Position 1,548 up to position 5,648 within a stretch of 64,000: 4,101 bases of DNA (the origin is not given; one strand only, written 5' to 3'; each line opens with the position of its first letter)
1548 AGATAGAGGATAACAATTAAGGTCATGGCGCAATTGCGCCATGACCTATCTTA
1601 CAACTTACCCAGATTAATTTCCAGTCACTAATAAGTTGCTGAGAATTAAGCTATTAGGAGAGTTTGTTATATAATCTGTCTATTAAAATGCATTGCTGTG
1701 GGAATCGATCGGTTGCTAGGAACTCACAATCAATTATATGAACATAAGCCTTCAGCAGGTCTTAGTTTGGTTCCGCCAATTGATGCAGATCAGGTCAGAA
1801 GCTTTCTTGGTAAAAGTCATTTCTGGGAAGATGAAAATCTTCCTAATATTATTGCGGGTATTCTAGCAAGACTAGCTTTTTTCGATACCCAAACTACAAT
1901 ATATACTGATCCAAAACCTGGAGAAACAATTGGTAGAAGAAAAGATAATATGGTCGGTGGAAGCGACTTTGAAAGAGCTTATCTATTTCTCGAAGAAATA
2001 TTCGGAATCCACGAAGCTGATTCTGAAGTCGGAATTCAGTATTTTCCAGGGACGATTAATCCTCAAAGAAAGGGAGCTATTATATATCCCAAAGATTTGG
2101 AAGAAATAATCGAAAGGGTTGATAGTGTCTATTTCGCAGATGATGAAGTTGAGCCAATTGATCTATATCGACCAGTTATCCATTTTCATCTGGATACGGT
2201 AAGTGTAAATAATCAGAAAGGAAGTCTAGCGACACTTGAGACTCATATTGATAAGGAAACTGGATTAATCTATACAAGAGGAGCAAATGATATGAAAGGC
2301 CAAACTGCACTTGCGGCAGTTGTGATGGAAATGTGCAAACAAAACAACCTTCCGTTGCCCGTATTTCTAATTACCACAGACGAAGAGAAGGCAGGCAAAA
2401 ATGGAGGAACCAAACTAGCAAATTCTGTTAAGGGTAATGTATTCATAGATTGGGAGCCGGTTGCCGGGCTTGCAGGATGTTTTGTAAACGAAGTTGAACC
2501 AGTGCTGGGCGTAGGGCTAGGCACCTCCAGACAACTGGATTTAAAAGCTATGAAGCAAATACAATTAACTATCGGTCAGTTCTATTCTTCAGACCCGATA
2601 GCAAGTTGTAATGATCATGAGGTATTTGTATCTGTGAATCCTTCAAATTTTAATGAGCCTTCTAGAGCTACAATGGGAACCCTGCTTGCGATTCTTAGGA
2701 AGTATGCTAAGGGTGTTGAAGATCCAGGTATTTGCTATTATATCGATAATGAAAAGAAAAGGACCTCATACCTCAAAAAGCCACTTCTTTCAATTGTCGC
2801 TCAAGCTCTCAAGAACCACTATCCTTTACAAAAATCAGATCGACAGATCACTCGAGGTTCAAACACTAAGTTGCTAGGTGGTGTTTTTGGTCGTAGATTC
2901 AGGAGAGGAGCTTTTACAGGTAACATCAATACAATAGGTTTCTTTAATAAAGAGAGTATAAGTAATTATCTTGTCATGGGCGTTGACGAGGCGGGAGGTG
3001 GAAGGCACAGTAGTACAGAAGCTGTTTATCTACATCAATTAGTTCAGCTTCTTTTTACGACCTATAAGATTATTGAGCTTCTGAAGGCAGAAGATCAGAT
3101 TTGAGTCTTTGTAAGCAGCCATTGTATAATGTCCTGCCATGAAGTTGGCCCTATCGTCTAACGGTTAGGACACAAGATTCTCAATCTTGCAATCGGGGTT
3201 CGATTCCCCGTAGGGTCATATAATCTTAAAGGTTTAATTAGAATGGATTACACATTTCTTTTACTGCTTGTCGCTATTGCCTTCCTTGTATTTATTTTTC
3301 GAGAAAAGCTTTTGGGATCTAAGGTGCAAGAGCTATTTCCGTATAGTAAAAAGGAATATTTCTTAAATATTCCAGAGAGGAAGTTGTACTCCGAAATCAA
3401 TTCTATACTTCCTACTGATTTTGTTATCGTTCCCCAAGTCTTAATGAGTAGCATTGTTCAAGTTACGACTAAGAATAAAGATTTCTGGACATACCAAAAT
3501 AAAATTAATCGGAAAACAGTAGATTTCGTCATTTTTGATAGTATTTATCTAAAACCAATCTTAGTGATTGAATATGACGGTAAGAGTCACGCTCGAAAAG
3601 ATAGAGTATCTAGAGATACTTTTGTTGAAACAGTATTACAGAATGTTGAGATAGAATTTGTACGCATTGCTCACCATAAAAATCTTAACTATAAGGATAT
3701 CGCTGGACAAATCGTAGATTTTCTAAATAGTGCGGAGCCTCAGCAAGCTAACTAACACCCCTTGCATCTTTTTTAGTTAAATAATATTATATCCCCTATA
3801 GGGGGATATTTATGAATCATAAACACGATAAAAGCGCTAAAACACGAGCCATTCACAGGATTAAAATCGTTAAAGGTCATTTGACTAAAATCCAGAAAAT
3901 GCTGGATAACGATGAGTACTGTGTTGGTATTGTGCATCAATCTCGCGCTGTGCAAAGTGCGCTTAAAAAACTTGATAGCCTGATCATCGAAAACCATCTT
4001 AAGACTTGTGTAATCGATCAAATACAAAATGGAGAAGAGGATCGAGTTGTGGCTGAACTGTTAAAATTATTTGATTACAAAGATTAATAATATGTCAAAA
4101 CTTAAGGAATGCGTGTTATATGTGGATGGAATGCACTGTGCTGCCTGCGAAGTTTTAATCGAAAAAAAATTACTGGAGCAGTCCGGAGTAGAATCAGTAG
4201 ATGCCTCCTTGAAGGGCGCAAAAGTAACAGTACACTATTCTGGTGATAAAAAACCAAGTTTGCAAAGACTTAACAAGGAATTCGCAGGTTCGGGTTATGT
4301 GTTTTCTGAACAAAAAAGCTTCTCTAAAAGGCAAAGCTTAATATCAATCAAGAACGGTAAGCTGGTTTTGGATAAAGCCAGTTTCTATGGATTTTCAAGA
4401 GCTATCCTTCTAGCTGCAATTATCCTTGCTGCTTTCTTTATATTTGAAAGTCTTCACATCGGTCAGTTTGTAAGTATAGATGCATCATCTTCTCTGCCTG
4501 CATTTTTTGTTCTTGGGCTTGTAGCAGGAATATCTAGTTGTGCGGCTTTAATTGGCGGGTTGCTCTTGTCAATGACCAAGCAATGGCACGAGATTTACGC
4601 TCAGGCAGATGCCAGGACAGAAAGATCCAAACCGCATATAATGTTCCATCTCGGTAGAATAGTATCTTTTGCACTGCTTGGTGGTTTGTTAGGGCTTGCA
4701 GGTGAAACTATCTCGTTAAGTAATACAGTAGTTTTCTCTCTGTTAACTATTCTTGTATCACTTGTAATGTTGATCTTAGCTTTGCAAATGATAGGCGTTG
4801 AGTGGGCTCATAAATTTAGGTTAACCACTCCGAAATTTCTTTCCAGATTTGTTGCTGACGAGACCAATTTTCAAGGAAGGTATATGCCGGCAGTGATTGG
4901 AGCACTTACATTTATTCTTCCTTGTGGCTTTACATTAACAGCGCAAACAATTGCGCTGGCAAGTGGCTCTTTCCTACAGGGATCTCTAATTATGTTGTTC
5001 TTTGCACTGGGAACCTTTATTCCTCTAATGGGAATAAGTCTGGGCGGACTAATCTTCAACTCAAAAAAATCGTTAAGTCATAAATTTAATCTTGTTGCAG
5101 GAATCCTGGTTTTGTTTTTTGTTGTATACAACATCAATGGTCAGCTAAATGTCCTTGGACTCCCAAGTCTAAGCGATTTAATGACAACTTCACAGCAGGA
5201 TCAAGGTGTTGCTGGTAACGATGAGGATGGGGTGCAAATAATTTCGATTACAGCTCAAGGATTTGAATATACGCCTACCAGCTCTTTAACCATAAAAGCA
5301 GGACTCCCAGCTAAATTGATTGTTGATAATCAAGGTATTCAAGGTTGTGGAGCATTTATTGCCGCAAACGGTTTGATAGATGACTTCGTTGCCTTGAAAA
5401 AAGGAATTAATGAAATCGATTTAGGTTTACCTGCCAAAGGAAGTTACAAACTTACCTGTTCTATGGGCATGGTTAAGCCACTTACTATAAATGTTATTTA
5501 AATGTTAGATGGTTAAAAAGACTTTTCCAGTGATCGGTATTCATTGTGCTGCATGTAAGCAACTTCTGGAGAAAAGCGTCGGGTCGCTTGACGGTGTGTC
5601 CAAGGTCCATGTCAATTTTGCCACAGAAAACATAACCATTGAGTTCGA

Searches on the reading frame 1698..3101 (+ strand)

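Call 42: search_protein_families(library=pfam, proteins=[window:1698-3101:+], max_evalue=0.001)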
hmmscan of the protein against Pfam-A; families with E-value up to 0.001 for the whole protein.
window:1698-3101:+ (468 aa): 1 family
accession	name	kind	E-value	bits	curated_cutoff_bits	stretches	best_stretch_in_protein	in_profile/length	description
PF01546.33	Peptidase_M20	-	3.7e-11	43.7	24.6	1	161-341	2-113/206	Peptidase family M20/M25/M40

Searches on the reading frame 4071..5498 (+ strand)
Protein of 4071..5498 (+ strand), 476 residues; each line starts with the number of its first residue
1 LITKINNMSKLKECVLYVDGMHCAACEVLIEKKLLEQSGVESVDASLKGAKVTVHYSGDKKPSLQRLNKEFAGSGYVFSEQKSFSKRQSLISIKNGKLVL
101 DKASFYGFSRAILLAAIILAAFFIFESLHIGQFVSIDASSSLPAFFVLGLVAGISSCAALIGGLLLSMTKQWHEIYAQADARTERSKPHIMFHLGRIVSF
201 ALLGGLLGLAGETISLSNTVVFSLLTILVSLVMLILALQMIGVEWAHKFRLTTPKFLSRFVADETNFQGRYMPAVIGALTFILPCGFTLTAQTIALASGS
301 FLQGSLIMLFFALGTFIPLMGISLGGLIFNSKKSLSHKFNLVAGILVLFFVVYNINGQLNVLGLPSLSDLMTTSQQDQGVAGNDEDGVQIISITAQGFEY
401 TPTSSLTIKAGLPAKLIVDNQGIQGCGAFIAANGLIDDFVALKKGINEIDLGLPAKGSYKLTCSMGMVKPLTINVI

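Call 42: search_protein_families(library=pfam, proteins=[window:4071-5498:+], max_evalue=0.001)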
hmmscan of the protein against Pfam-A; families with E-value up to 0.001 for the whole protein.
window:4071-5498:+ (476 aa): 2 families
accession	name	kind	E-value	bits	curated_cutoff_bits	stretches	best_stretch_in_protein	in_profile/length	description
PF13386.12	DsbD_2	-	2.5e-30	106.3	24.9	1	144-352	1-198/199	Cytochrome C biogenesis protein transmembrane region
PF00403.32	HMA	-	5.5e-12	46.3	24.8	1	15-76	1-61/62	Heavy-metal-associated domain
